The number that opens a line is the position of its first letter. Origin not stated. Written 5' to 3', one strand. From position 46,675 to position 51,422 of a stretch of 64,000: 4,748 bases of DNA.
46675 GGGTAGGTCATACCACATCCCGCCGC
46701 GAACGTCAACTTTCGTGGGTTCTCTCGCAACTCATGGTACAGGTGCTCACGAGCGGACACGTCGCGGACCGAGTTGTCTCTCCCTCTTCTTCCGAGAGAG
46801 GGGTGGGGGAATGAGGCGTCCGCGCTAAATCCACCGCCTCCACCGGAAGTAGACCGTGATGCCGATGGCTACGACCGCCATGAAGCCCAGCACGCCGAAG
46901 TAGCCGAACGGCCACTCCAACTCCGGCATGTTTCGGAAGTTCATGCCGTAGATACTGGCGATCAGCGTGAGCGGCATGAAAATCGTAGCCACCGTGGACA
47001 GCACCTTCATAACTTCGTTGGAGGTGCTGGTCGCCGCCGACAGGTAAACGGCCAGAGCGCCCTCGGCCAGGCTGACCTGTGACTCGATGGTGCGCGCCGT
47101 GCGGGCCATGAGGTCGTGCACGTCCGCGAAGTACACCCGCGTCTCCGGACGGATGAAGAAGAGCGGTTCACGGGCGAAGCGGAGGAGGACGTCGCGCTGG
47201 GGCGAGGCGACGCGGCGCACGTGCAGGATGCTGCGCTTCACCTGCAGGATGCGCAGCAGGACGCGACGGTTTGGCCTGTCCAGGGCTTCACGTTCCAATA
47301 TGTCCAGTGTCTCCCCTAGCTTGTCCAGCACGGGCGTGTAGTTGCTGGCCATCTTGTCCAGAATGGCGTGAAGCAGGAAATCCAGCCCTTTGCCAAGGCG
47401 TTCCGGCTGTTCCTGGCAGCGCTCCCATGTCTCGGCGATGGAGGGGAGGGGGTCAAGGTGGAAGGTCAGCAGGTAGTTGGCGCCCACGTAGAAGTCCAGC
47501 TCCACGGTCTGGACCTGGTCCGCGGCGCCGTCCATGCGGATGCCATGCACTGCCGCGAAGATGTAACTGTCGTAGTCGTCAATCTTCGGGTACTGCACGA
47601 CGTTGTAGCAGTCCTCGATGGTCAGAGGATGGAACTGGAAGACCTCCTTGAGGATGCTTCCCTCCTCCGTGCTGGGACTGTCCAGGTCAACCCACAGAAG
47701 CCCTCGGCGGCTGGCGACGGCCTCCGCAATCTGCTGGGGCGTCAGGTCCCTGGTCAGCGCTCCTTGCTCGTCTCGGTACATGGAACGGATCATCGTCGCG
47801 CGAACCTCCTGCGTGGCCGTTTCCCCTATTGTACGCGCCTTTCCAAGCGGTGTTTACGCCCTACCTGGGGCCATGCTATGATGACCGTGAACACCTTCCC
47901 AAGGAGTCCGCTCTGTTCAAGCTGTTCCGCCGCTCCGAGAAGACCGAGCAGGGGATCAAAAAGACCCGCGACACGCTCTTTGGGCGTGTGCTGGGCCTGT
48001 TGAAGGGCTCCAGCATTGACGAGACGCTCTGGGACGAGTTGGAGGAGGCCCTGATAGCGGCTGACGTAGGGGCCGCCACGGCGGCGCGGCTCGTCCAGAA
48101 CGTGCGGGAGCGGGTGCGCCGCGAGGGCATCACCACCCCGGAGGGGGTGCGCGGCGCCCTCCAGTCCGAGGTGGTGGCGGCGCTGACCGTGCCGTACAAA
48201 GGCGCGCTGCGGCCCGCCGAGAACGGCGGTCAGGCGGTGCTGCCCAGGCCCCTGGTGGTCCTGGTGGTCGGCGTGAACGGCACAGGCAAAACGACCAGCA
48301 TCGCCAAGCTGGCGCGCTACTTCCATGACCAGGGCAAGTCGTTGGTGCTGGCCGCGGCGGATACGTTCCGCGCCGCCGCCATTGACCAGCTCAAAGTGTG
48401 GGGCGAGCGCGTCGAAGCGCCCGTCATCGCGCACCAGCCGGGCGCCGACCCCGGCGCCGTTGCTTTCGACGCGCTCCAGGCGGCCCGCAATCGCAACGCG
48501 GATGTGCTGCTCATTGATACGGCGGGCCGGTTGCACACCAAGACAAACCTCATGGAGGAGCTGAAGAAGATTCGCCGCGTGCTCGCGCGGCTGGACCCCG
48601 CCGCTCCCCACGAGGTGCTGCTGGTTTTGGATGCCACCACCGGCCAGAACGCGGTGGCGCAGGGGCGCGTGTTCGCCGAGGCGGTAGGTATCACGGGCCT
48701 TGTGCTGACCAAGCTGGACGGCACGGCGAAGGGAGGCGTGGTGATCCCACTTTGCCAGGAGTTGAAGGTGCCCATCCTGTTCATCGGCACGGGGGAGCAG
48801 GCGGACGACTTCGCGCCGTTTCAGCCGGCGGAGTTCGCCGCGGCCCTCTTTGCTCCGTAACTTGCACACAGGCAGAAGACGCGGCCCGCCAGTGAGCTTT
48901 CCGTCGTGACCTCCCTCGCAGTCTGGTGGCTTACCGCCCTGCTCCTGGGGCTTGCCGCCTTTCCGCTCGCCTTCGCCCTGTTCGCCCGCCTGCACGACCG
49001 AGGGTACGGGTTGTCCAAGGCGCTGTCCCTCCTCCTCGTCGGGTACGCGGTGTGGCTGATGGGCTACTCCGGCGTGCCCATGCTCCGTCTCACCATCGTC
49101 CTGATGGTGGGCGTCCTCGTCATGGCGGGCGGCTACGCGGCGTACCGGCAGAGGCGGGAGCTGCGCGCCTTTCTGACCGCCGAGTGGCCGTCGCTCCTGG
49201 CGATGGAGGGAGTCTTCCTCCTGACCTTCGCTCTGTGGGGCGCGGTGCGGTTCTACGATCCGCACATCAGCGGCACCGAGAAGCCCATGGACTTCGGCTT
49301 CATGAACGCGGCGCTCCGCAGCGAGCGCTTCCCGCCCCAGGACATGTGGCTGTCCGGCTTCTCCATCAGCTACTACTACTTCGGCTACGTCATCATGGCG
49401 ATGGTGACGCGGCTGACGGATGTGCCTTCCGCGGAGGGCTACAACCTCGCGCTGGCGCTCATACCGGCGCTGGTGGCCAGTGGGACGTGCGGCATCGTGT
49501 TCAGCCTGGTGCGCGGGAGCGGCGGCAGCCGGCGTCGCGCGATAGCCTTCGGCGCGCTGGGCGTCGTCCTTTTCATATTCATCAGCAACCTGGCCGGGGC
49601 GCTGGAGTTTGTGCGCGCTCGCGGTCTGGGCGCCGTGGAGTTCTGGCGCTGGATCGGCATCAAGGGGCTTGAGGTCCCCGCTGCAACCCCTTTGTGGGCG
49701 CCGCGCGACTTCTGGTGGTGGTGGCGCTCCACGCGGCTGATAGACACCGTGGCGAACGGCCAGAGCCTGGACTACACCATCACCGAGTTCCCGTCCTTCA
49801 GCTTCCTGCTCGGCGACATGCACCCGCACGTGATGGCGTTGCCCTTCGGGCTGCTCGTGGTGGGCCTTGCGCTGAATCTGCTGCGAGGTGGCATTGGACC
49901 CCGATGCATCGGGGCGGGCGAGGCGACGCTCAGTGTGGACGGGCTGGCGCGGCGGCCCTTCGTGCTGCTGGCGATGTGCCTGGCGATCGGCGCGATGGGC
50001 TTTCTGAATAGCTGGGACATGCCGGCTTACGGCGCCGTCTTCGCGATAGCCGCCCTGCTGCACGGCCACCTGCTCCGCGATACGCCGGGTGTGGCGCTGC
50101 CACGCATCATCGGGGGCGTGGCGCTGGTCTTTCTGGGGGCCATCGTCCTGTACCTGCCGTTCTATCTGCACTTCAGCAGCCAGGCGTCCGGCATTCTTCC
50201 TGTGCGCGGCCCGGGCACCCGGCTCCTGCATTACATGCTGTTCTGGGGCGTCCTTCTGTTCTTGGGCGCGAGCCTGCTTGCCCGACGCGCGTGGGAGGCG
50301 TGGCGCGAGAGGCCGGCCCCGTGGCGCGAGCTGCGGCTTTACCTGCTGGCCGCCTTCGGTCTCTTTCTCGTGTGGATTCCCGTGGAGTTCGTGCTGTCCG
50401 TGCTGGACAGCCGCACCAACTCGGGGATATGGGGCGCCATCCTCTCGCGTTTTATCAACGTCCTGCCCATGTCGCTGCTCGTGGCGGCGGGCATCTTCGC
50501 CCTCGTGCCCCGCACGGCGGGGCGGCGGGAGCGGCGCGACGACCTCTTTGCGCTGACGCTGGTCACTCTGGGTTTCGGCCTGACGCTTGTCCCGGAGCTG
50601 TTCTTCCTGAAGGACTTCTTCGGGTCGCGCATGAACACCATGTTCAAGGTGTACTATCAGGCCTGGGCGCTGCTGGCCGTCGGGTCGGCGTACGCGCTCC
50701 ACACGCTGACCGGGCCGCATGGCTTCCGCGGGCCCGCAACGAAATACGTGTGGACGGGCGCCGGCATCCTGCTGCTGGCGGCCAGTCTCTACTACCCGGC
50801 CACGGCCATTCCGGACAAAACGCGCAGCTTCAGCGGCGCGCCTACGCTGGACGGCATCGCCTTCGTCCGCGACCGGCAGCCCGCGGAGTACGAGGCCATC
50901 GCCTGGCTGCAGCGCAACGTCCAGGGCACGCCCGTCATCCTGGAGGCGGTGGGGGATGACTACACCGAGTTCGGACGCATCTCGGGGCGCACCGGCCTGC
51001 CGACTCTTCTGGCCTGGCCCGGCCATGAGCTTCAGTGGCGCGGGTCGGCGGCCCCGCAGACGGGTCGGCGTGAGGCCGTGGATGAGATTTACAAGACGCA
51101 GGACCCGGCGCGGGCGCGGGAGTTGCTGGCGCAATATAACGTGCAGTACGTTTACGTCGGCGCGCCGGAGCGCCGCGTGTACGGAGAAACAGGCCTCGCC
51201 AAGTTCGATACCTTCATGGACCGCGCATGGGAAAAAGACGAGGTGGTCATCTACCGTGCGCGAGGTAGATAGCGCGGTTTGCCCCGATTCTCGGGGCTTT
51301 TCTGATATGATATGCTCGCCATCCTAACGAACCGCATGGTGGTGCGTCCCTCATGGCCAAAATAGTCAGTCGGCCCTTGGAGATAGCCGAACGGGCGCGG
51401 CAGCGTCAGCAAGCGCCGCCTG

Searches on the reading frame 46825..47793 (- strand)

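Call 30: search_protein_families(library=ncbifam, proteins=[window:46825-47793:-], max_evalue=0.001)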
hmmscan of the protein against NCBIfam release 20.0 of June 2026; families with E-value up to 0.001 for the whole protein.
window:46825-47793:- (322 aa): 2 families
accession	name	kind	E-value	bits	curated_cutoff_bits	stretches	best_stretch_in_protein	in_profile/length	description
TIGR00383.1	corA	equivalog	1.3e-74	251.5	200.75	1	21-322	18-320/320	magnesium/cobalt transporter CorA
NF007092.0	PRK09546.1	equivalog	3.8e-18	65.7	292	1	30-322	38-327/327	zinc transporter ZntB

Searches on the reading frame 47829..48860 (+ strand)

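Call 28: search_protein_families(library=ncbifam, proteins=[window:47829-48860:+], max_evalue=0.00001)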
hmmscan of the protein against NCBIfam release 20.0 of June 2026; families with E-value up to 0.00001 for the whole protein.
window:47829-48860:+ (343 aa): 11 families
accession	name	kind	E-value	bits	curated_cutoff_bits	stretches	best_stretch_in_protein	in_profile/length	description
TIGR00064.1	ftsY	equivalog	1.5e-103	345.9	260.7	1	63-341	2-279/279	signal recognition particle-docking protein FtsY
TIGR00959.1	ffh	equivalog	3.9e-65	220.4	473.2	1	59-338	22-291/428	signal recognition particle protein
TIGR01425.1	SRP54_euk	equivalog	1.7e-52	178.8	576.25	1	66-340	29-293/428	signal recognition particle protein SRP54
NF009367.0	PRK12724.1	equivalog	2.7e-20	72.7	718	1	143-322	225-395/433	flagellar biosynthesis regulator FlhF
TIGR03499.1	FlhF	equivalog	1.1e-18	68.3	174.15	1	37-233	111-286/286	flagellar biosynthesis GTPase FlhF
NF011312.0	PRK14723.1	equivalog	7.9e-13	47.8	951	1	43-324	99-361/768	flagellar biosynthesis regulator FlhF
NF005230.0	PRK06731.1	equivalog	2.7e-12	46.5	553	1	144-324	89-260/281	flagellar biosynthesis regulator FlhF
NF009368.0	PRK12726.1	equivalog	9.6e-12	44.7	832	1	143-324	208-380/407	flagellar biosynthesis regulator FlhF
NF011311.0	PRK14722.1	equivalog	1.1e-11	44.5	777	1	128-325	124-320/374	flagellar biosynthesis regulator FlhF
NF009366.0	PRK12723.1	equivalog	3.1e-11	43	585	1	142-323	175-349/388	flagellar biosynthesis regulator FlhF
NF011310.0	PRK14721.1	equivalog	1.2e-07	31.3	725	1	134-323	184-363/423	flagellar biosynthesis regulator FlhF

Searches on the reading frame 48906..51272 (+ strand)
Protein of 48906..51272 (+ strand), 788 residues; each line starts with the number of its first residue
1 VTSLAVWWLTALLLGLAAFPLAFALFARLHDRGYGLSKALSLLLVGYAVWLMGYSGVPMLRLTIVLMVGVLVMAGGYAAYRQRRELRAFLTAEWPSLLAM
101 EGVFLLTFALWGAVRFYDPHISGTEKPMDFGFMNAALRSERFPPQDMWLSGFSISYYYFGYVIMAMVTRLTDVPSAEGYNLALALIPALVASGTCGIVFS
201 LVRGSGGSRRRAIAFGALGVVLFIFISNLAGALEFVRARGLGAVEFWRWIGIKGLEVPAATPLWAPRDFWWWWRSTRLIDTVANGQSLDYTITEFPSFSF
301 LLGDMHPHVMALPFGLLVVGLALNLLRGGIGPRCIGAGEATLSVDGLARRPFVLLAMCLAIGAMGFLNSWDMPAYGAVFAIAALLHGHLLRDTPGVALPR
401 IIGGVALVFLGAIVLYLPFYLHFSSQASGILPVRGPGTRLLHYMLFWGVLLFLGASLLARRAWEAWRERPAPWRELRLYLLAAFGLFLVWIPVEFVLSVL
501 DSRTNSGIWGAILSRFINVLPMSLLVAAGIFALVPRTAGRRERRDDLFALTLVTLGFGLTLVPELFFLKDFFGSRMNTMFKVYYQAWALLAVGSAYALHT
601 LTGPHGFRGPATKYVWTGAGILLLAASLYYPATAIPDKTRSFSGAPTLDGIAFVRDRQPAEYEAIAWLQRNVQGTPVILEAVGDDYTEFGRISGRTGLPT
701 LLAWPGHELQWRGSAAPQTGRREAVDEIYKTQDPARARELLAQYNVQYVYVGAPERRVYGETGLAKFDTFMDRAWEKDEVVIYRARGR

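Call 47: search_protein_families(library=ncbifam, proteins=[window:48906-51272:+], max_evalue=1e-20)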
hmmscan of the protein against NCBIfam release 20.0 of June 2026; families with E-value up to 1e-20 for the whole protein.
window:48906-51272:+ (788 aa): 1 family
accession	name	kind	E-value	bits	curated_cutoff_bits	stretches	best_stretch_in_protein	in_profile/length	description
TIGR03662.1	Chlor_Arch_YYY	subfamily_domain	3.9e-165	551.5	300.25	1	3-785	4-726/727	chlor_Arch_YYY domain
